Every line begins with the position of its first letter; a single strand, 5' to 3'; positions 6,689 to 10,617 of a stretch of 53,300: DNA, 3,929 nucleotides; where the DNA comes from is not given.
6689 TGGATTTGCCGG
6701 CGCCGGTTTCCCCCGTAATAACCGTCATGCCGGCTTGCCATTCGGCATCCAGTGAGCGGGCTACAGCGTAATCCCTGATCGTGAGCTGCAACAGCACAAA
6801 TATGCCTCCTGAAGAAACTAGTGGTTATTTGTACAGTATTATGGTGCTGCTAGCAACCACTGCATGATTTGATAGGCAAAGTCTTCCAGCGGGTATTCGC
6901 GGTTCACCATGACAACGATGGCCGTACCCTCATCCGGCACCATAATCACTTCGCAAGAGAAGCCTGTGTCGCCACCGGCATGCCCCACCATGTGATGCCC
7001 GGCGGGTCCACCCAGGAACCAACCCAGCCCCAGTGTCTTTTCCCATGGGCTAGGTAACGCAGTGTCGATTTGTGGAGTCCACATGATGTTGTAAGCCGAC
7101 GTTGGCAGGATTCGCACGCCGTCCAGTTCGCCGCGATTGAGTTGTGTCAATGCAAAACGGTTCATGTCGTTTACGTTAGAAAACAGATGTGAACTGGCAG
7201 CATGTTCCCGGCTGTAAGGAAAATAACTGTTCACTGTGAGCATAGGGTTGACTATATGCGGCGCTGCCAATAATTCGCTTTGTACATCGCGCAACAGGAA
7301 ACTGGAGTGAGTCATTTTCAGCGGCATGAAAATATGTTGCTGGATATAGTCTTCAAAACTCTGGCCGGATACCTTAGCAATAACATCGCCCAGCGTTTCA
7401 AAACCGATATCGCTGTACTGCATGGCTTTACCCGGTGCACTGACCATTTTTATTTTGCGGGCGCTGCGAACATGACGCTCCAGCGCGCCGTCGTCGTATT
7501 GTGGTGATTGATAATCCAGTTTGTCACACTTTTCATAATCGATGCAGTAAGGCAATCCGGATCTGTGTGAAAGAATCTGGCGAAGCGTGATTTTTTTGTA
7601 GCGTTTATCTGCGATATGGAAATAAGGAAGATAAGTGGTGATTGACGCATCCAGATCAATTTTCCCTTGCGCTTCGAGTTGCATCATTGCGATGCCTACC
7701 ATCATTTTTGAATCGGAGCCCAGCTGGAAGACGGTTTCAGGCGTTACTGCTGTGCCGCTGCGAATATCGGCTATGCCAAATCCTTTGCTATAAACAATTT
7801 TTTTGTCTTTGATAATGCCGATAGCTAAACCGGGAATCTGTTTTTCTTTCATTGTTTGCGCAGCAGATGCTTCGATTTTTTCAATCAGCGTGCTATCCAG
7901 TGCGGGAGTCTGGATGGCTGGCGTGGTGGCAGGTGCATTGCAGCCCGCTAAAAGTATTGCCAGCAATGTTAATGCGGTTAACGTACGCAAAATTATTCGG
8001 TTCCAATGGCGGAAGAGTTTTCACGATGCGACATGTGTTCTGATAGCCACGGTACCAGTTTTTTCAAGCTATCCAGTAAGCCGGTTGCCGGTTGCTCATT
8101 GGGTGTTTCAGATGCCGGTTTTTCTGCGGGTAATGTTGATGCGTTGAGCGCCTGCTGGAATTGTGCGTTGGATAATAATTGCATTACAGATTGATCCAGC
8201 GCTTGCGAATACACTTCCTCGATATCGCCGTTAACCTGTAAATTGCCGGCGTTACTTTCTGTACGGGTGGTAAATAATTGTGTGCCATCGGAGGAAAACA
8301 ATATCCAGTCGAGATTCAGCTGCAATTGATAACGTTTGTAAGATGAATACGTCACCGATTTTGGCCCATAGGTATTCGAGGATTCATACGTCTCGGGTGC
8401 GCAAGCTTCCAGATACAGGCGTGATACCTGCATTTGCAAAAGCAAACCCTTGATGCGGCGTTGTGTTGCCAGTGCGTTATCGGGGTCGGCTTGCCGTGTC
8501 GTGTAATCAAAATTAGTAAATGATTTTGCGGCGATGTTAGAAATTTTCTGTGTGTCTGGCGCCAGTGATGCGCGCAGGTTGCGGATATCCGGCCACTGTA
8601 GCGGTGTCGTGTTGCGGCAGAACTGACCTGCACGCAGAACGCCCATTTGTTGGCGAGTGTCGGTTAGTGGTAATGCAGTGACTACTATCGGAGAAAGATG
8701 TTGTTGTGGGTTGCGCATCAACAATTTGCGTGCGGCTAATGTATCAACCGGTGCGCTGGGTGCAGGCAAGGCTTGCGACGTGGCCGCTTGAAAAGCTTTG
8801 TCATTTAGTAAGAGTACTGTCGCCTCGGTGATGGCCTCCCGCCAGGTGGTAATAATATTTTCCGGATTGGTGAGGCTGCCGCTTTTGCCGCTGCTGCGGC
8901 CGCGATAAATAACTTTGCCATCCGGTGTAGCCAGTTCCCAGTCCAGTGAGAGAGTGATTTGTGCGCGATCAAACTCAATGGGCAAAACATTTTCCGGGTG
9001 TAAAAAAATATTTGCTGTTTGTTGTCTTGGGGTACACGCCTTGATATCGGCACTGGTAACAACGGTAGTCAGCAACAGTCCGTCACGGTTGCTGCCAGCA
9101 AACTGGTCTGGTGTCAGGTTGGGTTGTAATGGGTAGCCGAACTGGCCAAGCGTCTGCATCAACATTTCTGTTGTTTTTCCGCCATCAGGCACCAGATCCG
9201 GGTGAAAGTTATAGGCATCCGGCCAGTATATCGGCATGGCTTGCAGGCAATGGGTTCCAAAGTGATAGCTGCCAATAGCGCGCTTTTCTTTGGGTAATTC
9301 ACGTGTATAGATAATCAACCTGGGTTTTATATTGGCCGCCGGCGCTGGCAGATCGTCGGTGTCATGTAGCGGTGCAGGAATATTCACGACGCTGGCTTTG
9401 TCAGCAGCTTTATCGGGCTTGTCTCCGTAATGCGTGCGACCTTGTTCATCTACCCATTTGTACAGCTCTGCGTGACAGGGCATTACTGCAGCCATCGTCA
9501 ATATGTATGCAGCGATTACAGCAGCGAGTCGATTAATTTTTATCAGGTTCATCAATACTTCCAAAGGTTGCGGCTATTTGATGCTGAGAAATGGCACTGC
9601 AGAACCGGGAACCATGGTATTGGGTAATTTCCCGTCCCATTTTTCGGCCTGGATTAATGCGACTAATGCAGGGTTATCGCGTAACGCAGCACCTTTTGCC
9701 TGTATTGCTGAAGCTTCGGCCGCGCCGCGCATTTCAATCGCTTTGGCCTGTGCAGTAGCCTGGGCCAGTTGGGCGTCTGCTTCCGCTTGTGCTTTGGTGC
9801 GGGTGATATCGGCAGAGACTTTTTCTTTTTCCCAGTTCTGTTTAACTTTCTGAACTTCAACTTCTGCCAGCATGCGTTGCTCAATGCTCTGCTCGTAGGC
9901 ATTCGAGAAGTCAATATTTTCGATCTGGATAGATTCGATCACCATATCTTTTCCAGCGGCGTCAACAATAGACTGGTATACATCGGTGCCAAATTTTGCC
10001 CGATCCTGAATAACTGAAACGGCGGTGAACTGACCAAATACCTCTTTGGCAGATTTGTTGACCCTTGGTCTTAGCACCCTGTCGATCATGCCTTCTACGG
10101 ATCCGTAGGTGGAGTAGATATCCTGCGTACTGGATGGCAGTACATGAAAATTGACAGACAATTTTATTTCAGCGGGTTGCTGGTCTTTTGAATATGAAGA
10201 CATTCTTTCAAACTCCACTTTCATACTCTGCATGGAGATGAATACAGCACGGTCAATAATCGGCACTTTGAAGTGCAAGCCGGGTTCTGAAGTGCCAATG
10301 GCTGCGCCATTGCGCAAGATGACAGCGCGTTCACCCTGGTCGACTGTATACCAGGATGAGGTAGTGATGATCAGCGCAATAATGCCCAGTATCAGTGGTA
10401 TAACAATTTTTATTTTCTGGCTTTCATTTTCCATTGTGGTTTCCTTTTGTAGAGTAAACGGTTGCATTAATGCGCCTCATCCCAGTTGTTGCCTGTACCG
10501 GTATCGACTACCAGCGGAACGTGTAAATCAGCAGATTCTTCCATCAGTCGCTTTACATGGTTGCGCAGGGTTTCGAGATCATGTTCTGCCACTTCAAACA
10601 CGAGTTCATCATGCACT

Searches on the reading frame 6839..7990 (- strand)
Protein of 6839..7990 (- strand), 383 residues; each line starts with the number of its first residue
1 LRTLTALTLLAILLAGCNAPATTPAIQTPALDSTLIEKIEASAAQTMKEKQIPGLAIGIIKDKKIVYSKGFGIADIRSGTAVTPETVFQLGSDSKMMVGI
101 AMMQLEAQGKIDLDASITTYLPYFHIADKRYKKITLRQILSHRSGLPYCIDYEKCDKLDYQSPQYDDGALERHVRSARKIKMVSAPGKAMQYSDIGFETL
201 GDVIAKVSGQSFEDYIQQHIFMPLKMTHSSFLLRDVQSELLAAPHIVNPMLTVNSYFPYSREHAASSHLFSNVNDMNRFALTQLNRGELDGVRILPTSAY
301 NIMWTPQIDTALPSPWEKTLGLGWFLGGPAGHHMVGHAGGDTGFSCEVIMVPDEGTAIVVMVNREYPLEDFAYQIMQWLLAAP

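Call 17: search_protein_families(library=pfam, proteins=[window:6839-7990:-], max_evalue=0.000001)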
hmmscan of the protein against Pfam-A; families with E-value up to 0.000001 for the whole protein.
window:6839-7990:- (383 aa): 1 family
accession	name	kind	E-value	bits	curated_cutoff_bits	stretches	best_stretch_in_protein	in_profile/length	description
PF00144.29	Beta-lactamase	-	5.8e-72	243.1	27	1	43-381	5-327/329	Beta-lactamase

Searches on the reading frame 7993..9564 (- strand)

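Call 17: search_protein_families(library=pfam, proteins=[window:7993-9564:-], max_evalue=0.000001)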
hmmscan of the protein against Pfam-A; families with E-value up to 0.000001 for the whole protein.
window:7993-9564:- (523 aa): 1 family
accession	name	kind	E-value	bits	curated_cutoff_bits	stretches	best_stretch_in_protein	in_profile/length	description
PF13511.11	DUF4124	-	8.5e-12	45.6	22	1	22-64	2-44/56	Domain of unknown function (DUF4124)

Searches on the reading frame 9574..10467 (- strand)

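Call 17: search_protein_families(library=pfam, proteins=[window:9574-10467:-], max_evalue=0.000001)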
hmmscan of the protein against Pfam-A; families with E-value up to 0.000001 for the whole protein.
window:9574-10467:- (297 aa): 1 family
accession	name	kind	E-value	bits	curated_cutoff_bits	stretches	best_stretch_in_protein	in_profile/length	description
PF01145.31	Band_7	-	4.1e-34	118.6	23.6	1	41-215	2-175/176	SPFH domain / Band 7 family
